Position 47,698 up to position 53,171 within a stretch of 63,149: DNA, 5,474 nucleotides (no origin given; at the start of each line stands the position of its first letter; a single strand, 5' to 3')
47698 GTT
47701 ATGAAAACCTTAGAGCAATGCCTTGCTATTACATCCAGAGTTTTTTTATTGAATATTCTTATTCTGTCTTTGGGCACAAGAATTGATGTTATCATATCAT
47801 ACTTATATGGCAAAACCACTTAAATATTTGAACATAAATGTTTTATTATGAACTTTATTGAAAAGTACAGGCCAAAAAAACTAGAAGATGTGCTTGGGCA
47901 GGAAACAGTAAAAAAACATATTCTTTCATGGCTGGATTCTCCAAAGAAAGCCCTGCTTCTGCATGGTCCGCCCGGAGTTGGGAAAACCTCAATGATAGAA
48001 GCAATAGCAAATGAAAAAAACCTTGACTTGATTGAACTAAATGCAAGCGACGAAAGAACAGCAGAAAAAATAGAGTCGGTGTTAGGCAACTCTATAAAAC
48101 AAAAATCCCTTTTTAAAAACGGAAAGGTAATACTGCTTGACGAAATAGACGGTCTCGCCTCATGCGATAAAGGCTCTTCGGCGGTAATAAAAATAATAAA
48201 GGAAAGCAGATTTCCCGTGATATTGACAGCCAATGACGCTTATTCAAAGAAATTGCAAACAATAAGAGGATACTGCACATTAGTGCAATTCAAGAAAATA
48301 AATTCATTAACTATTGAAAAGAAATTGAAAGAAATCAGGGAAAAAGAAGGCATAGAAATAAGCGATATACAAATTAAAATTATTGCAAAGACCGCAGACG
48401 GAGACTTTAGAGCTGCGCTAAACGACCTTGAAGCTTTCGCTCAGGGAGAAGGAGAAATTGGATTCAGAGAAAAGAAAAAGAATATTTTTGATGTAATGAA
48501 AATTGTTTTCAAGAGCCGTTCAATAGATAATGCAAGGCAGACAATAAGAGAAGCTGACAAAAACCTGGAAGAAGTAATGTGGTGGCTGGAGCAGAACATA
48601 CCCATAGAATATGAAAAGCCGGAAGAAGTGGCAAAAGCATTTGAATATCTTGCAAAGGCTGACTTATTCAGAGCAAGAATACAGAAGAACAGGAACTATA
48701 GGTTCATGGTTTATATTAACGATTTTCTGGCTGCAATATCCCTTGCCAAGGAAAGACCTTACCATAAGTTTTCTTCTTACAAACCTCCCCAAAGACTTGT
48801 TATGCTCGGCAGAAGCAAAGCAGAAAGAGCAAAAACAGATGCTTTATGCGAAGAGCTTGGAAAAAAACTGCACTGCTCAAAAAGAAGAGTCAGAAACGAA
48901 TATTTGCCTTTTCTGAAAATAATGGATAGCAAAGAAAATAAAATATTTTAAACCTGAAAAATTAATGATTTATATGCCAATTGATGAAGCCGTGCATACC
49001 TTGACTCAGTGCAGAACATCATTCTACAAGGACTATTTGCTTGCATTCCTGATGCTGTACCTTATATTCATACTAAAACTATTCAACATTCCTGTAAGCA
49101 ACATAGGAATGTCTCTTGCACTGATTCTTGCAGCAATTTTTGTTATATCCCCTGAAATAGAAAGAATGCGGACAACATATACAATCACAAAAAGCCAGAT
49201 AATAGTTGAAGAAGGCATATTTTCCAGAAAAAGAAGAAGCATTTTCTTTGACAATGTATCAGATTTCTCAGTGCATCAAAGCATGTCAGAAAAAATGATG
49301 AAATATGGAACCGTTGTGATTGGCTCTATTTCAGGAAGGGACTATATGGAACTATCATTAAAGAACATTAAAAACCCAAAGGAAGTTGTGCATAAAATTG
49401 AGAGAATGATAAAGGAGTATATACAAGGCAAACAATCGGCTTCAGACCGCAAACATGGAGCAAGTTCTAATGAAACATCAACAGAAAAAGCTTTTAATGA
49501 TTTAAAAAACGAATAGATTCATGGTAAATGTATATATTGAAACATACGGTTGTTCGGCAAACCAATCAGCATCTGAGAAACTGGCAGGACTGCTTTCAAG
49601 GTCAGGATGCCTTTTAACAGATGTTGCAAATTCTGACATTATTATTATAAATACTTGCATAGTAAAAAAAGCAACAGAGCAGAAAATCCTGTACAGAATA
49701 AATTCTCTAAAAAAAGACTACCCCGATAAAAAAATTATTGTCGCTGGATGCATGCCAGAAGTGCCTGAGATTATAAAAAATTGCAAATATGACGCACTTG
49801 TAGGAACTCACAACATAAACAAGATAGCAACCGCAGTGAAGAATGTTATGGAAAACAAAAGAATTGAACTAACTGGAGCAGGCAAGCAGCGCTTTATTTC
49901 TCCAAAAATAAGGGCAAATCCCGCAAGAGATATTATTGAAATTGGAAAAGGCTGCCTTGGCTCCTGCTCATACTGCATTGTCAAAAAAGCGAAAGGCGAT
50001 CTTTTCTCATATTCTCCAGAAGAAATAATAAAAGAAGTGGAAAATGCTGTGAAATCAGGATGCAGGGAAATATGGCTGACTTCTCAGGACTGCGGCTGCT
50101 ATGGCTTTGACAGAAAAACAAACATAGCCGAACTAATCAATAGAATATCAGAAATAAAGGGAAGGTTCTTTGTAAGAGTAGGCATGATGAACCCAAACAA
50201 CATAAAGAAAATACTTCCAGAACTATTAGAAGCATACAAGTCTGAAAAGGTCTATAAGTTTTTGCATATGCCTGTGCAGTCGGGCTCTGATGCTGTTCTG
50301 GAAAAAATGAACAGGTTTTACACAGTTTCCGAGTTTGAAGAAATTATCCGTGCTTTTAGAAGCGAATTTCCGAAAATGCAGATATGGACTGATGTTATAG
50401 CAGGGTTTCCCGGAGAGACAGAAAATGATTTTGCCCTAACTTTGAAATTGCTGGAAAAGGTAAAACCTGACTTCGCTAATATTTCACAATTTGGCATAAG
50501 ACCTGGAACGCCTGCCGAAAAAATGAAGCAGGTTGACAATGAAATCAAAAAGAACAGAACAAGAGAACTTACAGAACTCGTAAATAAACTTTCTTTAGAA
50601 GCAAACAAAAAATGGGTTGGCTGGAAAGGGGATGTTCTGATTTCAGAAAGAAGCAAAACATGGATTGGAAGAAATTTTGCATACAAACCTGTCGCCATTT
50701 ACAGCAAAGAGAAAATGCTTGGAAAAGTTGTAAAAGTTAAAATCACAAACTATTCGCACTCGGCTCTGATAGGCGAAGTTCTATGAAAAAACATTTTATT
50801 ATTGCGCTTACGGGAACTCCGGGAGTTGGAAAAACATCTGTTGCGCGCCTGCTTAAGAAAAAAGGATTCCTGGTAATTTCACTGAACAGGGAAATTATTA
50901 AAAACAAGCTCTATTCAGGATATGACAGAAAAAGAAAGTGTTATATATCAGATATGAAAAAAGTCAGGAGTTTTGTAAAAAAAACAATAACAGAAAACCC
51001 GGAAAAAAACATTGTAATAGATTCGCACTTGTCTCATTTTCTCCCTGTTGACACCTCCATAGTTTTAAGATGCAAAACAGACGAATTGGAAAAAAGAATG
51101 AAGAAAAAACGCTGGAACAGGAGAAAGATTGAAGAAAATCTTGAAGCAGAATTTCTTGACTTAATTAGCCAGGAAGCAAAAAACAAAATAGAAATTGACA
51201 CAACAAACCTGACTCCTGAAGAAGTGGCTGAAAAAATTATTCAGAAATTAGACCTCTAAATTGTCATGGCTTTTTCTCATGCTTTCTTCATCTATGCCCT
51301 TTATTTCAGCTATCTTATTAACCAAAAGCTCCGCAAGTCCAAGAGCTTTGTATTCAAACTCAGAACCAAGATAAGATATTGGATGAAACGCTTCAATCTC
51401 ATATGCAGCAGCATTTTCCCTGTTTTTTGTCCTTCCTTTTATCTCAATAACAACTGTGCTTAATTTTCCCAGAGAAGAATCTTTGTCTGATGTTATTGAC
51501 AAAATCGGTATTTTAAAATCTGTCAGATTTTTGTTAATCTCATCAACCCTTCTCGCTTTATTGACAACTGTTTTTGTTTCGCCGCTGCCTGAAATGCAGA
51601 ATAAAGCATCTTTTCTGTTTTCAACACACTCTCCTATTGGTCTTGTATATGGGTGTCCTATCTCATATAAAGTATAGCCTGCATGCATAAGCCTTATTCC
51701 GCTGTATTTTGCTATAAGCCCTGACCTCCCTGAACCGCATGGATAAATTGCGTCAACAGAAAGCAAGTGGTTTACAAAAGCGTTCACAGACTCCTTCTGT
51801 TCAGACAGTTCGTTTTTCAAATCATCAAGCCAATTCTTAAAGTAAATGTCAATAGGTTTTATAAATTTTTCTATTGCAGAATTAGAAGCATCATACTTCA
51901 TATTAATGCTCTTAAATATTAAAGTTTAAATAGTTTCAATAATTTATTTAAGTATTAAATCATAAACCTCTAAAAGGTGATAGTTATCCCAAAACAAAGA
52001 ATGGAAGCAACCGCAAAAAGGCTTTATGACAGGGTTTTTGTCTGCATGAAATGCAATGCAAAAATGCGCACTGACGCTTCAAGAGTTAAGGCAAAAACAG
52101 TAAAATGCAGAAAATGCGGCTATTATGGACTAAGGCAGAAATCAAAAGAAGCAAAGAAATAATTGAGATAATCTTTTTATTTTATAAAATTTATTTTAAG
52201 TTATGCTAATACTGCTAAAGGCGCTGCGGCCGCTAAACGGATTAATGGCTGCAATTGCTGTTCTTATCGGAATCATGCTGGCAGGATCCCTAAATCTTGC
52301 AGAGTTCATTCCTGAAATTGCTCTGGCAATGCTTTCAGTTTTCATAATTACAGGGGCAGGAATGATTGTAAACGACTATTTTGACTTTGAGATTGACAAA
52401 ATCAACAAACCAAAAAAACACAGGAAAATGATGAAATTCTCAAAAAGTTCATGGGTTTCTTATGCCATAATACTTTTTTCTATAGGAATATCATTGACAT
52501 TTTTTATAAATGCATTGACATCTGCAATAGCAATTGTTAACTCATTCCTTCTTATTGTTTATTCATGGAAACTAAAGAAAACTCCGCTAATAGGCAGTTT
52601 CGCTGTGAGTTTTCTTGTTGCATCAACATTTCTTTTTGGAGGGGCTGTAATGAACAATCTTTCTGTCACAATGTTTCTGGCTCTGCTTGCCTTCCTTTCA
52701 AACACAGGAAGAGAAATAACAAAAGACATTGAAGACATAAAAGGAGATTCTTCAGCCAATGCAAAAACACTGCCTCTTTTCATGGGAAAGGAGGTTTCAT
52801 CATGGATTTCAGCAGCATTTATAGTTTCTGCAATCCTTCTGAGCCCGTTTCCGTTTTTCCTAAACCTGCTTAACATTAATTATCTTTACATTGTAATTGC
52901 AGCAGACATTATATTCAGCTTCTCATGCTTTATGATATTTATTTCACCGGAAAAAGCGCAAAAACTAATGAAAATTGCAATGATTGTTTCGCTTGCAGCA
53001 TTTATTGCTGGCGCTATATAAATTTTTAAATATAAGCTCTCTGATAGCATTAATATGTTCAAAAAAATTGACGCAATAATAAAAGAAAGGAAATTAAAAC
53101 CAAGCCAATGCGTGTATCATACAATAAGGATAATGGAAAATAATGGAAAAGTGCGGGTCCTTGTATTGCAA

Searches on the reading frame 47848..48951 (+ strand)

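Call 91: search_protein_families(library=pfam, proteins=[window:47848-48951:+])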
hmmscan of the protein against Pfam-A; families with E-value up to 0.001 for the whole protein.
window:47848-48951:+ (367 aa): 14 families
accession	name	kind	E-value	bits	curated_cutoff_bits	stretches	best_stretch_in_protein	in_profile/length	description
PF00004.35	AAA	-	1.5e-15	58.3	21.2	1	36-118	1-93/131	ATPase family associated with various cellular activities (AAA)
PF05496.18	RuvB_N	-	2e-07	31.3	27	1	8-103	2-96/159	Holliday junction DNA helicase RuvB P-loop domain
PF13173.12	AAA_14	-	6.6e-07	29.8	27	1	33-128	2-97/129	AAA domain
PF21960.2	RCF1-5-like_lid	-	3e-06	27.5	27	1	159-198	2-42/43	RCF1/5-like, AAA+ ATPase lid domain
PF03215.21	Rad17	-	1.4e-05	25.6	23.8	1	3-85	9-99/186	Rad17 P-loop domain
PF16193.11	AAA_assoc_2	-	2.3e-05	25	34.3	1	166-203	2-39/81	AAA C-terminal domain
PF13401.12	AAA_22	-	8.3e-05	23.4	27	0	32-87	4-62/130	AAA domain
PF07728.20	AAA_5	-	0.00014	22.3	22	1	36-123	2-96/139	AAA domain (dynein-related subfamily)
PF13177.12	DNA_pol3_delta2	-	0.00016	22.2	27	0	49-151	59-160/161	DNA polymerase III, delta subunit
PF12775.13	AAA_7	-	0.00027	21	25.8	1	23-86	23-89/181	P-loop containing dynein motor region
PF13191.12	AAA_16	-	0.00029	21.8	32.6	0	32-55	24-46/167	AAA ATPase domain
PF24883.2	NPHP3_N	-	0.0003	21.4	24.8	0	23-56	10-45/164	Nephrocystin 3, N-terminal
PF20720.3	nSTAND3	-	0.00063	19.9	27.2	0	33-82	17-64/155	Novel STAND NTPase 3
PF01078.27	Mg_chelatase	-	0.00099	19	20.3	0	12-87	2-72/207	Magnesium chelatase, subunit ChlI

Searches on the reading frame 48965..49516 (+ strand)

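Call 91: search_protein_families(library=pfam, proteins=[window:48965-49516:+])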
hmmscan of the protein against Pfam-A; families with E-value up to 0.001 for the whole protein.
window:48965-49516:+ (183 aa): 1 family
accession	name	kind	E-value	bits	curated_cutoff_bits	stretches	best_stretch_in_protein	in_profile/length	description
PF03703.20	bPH_2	-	4.6e-16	59.3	22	1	69-143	3-76/78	Bacterial PH domain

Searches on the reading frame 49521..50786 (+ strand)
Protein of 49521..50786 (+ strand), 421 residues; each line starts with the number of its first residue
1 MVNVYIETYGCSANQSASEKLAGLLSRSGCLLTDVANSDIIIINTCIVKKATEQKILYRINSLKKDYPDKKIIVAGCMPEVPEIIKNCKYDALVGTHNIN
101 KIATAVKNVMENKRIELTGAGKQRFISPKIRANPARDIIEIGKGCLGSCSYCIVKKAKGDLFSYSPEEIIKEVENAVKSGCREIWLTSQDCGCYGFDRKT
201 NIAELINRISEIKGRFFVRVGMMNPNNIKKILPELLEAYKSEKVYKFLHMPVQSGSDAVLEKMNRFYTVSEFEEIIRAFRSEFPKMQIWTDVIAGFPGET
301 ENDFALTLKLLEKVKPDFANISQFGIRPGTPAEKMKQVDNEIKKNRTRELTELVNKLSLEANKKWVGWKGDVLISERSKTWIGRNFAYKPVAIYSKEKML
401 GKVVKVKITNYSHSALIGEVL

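Call 91: search_protein_families(library=pfam, proteins=[window:49521-50786:+])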
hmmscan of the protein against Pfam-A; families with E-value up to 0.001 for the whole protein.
window:49521-50786:+ (421 aa): 3 families
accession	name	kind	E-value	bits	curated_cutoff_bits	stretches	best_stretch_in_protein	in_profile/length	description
PF04055.27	Radical_SAM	-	5.2e-25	89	29.5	1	139-311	1-166/166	Radical SAM superfamily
PF00919.26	UPF0004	-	3e-21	75.7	27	1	4-82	2-82/98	Uncharacterized protein family UPF0004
PF01938.26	TRAM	-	0.00021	21.5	21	1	371-421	9-61/61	TRAM domain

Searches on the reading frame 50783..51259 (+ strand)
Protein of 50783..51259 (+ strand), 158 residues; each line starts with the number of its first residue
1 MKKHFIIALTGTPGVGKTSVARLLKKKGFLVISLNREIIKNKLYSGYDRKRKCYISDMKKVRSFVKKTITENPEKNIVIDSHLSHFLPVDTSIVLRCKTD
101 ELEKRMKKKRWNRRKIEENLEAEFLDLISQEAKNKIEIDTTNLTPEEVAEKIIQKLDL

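Call 91: search_protein_families(library=pfam, proteins=[window:50783-51259:+])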
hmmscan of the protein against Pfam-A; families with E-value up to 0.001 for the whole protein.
window:50783-51259:+ (158 aa): 7 families
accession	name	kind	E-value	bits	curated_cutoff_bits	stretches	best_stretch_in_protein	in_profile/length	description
PF13238.12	AAA_18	-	9.8e-26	91.1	29.4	1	7-125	1-127/128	AAA domain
PF13207.12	AAA_17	-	6e-07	30.3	27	1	10-120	1-132/136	AAA domain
PF00004.35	AAA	-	1.7e-05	25.7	21.2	1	8-153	2-119/131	ATPase family associated with various cellular activities (AAA)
PF13671.12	AAA_33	-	1.9e-05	25.4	27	1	7-150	2-87/143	AAA domain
PF07931.18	CPT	-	3.8e-05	24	22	0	88-156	106-171/172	Chloramphenicol phosphotransferase-like protein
PF13521.12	AAA_28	-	7e-05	23.5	27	1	7-48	2-45/164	AAA domain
PF01712.25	dNK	-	0.00059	20.1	27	0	80-135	114-166/203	Deoxynucleoside kinase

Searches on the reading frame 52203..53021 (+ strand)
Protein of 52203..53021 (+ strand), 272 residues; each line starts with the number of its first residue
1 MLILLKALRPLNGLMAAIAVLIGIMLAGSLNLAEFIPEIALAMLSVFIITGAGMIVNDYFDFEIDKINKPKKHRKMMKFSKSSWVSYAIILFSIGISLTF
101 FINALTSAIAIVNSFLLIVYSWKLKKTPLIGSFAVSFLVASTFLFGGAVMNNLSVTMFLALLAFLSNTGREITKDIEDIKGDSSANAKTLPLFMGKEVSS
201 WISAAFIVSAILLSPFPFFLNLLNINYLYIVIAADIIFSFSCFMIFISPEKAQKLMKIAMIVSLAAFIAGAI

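Call 18: search_protein_families(library=pfam, proteins=[window:52203-53021:+])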
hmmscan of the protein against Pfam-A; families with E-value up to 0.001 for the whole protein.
window:52203-53021:+ (272 aa): 1 family
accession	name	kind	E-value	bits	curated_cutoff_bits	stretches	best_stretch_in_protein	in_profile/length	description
PF01040.23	UbiA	-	1.4e-33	116.7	34.2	1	18-256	3-244/250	UbiA prenyltransferase family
